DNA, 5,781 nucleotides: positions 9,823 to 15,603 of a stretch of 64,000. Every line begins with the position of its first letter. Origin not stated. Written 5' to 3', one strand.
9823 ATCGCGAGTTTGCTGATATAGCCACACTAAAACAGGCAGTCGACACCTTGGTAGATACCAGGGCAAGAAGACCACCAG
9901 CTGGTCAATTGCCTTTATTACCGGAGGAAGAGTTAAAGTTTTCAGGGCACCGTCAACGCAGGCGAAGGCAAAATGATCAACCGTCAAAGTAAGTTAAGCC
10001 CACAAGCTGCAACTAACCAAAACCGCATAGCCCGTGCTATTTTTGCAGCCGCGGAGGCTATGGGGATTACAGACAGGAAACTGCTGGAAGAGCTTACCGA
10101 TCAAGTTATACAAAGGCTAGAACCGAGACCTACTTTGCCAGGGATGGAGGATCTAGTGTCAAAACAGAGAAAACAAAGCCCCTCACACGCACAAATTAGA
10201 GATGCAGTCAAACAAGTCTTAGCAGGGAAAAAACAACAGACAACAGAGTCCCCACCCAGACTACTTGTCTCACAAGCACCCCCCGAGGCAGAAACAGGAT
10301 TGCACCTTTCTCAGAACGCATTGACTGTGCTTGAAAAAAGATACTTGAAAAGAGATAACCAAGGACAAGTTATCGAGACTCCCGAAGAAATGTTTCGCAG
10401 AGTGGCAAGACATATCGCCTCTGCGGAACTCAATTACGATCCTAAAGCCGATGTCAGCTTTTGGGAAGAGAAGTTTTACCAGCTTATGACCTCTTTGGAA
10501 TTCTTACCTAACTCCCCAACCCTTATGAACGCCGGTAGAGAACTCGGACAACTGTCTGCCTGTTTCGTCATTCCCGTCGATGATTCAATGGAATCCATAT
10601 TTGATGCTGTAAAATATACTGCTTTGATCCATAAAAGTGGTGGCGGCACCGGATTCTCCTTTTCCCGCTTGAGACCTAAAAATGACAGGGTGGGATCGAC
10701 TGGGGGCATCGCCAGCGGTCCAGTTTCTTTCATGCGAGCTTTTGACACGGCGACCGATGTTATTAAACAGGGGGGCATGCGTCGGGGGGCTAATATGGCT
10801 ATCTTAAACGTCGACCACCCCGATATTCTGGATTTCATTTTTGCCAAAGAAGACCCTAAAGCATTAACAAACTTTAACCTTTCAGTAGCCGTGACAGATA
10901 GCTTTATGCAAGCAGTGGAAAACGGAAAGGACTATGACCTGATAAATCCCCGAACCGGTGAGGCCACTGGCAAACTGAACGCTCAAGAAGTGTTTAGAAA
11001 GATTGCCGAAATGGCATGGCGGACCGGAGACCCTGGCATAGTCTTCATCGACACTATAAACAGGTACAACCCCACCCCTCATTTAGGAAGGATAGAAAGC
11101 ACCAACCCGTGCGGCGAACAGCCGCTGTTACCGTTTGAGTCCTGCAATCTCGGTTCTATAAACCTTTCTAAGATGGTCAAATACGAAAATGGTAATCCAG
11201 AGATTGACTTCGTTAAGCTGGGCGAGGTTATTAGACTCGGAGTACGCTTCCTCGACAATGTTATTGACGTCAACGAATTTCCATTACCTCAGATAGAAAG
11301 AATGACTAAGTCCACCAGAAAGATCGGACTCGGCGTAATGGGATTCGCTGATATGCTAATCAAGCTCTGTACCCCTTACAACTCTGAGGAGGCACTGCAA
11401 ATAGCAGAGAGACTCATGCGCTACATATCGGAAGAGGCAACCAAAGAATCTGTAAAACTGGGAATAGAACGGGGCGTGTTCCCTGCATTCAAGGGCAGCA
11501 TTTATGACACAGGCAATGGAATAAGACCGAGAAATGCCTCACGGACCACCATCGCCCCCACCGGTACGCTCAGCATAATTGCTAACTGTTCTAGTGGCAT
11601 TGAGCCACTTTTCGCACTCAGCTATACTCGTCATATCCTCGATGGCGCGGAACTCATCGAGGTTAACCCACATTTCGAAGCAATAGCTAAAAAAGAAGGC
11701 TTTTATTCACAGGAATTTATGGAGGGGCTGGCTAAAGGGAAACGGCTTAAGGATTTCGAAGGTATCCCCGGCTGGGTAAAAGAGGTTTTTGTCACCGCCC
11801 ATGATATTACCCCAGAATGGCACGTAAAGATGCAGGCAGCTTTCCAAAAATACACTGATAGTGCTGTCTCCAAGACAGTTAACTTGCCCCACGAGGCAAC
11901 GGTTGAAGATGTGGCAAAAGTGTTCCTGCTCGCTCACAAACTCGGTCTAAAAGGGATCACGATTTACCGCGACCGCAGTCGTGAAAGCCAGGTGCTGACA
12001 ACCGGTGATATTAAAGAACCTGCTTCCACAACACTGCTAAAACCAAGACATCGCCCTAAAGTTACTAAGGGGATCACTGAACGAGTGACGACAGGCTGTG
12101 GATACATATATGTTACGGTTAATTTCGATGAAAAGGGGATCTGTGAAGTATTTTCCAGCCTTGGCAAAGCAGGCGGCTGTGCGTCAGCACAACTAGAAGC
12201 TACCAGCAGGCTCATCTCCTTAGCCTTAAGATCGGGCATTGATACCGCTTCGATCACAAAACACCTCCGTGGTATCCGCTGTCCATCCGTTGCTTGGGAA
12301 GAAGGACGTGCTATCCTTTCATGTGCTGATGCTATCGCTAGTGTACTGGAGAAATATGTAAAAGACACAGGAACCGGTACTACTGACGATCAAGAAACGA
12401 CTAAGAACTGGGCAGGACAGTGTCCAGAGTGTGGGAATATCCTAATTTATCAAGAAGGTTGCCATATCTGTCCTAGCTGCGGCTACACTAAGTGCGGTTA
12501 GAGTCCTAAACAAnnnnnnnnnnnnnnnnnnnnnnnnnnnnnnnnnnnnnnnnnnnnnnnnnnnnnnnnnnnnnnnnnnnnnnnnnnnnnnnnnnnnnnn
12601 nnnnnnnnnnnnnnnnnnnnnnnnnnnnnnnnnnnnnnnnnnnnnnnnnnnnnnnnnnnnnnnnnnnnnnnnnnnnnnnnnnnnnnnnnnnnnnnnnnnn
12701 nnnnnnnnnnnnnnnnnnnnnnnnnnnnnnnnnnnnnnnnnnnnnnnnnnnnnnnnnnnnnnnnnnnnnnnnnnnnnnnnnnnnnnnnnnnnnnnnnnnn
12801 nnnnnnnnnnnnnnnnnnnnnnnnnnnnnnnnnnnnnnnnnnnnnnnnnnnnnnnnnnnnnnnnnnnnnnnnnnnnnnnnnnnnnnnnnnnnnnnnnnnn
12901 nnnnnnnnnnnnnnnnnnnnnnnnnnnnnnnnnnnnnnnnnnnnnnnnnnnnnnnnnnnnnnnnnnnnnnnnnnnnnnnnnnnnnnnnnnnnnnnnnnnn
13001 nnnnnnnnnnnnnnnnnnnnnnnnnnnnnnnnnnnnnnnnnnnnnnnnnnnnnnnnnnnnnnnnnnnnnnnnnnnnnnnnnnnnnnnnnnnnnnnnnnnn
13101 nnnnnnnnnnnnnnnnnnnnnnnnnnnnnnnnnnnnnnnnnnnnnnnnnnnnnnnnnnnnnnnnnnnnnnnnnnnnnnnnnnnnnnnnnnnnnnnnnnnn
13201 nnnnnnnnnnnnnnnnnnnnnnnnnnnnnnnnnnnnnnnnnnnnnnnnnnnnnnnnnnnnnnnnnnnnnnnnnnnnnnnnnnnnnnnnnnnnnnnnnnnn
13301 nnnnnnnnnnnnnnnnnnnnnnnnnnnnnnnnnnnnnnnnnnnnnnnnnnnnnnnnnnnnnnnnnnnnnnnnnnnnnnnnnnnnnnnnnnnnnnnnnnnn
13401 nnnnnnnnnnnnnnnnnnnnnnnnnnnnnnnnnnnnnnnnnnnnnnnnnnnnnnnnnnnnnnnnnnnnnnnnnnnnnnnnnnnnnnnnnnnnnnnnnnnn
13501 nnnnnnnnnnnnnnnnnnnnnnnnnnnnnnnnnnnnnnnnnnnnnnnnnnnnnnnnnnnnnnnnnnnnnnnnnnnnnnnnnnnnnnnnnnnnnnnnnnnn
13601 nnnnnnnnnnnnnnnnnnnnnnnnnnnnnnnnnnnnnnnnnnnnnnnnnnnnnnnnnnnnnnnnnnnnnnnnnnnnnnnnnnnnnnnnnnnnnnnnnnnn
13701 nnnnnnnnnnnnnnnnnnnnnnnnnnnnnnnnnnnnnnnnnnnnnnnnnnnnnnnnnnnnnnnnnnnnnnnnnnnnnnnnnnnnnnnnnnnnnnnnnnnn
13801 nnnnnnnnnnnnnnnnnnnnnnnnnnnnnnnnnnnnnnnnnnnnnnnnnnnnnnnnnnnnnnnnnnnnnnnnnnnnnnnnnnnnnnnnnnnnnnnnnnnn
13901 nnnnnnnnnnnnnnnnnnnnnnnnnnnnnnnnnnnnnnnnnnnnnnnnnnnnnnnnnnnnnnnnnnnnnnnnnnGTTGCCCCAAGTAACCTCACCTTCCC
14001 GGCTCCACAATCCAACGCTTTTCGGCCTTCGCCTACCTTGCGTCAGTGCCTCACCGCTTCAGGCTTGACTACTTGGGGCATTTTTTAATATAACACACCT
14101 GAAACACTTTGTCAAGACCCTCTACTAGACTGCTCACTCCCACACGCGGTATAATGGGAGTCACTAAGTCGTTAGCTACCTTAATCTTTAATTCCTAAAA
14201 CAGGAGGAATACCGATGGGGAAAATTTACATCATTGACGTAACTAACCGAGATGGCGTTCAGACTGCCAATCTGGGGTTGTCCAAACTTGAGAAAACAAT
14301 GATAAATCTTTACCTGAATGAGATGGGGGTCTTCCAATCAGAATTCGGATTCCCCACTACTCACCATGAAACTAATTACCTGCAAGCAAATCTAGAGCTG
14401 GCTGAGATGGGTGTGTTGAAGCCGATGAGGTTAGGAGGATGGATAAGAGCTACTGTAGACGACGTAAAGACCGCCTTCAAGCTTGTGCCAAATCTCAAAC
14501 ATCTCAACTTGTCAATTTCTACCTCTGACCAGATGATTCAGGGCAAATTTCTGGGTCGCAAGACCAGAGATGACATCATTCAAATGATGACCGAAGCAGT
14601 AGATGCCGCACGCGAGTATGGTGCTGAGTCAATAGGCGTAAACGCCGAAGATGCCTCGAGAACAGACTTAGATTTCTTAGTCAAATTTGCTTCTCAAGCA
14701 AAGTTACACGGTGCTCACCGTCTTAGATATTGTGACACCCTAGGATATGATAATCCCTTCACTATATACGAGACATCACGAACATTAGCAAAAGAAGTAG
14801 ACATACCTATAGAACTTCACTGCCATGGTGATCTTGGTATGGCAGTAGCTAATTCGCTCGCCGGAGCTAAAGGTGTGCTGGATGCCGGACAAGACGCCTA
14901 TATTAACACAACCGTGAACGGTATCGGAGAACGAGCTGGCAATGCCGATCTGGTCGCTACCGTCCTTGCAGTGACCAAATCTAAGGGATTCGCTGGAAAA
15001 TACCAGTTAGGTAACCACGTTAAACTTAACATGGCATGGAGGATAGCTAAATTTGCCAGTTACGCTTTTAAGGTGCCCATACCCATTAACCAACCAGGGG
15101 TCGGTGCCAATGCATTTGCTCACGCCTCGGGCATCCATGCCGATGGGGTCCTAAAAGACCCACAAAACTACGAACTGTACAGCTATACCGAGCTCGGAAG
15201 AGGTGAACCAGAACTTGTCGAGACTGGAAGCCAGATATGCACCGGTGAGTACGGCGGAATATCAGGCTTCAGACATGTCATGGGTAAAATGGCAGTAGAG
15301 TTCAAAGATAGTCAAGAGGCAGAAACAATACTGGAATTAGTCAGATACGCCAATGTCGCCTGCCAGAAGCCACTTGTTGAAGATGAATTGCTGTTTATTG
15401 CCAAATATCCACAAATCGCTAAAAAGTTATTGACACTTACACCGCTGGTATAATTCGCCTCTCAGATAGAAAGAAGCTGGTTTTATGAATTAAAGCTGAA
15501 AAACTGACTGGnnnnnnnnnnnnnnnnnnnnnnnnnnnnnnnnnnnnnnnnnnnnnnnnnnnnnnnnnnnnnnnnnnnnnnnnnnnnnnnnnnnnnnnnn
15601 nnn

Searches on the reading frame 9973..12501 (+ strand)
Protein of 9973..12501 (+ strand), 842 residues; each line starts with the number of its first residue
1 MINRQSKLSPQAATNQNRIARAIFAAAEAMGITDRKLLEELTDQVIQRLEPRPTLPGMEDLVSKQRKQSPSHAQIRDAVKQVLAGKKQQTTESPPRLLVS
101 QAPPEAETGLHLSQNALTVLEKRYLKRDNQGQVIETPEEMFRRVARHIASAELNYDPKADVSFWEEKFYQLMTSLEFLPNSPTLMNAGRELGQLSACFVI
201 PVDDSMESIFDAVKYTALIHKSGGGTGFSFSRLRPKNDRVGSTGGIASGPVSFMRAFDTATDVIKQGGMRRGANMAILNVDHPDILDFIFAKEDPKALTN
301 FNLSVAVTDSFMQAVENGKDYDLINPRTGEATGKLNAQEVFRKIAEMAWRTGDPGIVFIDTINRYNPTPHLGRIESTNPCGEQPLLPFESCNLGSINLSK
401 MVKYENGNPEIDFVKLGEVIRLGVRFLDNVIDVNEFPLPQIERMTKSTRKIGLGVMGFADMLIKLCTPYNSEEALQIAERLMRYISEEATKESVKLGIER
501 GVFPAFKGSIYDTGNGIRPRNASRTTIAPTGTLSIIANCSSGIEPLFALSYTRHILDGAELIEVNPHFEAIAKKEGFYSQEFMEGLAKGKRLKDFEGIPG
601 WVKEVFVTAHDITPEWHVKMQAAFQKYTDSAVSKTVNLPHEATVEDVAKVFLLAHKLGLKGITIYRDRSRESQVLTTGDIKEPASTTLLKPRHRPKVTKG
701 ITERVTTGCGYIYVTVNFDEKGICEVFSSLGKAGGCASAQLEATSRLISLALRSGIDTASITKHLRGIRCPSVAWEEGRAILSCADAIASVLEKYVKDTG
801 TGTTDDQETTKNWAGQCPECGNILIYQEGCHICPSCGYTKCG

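Call 39: search_protein_families(library=pfam, proteins=[window:9973-12501:+], max_evalue=1e-8)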
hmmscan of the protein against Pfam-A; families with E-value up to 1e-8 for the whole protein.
window:9973-12501:+ (842 aa): 3 families
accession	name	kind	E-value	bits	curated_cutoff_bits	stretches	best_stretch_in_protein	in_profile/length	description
PF02867.20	Ribonuc_red_lgC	-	3.1e-139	465.4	23.9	1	195-665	1-523/523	Ribonucleotide reductase, barrel domain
PF00317.26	Ribonuc_red_lgN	-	2.1e-28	98.6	28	1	112-192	3-77/77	Ribonucleotide reductase, all-alpha domain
PF12637.14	TSCPD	-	3.5e-22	79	22.8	1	703-795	5-87/88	TSCPD domain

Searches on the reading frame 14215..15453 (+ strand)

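Call 39: search_protein_families(library=pfam, proteins=[window:14215-15453:+], max_evalue=1e-8)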
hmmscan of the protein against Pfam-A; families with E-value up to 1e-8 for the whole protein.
window:14215-15453:+ (412 aa): 2 families
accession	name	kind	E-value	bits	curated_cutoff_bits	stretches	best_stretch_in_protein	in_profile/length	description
PF00682.25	HMGL-like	-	1.2e-48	166.3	29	1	3-265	1-244/260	HMGL-like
PF22617.1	HCS_D2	-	3.7e-10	40.5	27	1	296-375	2-74/82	Homocitrate synthase post-HMGL domain-like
